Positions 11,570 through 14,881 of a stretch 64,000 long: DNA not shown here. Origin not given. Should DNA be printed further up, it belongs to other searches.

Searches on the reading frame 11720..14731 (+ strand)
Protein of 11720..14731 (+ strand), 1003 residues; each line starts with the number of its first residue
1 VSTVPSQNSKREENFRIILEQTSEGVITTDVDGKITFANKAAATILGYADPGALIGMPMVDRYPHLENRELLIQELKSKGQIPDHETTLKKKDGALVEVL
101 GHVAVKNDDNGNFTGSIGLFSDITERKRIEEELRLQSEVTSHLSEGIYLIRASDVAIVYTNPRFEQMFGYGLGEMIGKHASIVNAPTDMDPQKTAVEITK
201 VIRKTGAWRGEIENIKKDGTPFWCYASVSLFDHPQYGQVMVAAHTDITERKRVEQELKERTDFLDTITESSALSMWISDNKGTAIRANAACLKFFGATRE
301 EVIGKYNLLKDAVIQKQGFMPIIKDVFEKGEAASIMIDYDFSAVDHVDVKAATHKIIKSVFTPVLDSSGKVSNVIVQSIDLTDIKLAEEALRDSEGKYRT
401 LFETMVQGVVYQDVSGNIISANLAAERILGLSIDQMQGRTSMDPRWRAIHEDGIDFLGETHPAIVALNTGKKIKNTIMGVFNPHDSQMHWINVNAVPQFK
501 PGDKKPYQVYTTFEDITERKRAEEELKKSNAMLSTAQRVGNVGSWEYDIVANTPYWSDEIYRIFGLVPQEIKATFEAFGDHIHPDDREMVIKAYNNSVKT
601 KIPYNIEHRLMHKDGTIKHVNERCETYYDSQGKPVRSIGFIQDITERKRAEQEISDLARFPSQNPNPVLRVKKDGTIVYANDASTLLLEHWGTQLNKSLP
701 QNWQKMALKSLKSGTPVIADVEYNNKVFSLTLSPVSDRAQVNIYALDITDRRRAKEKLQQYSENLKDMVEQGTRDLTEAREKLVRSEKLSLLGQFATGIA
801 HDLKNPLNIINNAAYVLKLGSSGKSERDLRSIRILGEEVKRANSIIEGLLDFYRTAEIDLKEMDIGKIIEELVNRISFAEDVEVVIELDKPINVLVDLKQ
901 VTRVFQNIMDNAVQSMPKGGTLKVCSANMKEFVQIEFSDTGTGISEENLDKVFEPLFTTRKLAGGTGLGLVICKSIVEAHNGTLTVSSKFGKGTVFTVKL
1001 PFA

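Call 57: search_protein_families(library=pfam, proteins=[window:11720-14731:+], max_evalue=0.00001)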
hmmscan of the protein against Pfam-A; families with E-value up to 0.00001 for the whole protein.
window:11720-14731:+ (1003 aa): 9 families
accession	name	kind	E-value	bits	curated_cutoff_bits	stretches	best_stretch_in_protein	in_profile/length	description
PF00989.32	PAS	-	3.1e-48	162.9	22.6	2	14-123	2-113/113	PAS fold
PF13426.13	PAS_9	-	5.4e-47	158.8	27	2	147-249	4-103/103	PAS domain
PF08447.18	PAS_3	-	5.3e-45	152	25.6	2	555-641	3-89/89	PAS fold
PF08448.16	PAS_4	-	2.1e-39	134.6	23.1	1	19-128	1-110/110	PAS fold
PF13188.13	PAS_8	-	3.8e-32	109.5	21.8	2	14-64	2-51/65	PAS domain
PF02518.31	HATPase_c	-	5.5e-26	91.6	26.4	1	897-1002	2-109/111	Histidine kinase-, DNA gyrase B-, and HSP90-like ATPase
PF12860.13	PAS_7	-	1.2e-12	48.4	27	0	19-131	1-115/115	PAS fold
PF00512.31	HisKA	-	1.2e-09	38.5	26.9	1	792-854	2-62/66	His Kinase A (phospho-acceptor) domain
PF24820.1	Diguanyl_cycl_sensor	-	9.1e-07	29.2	28.1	0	19-58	2-40/109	Diguanylate cyclase-like sensor domain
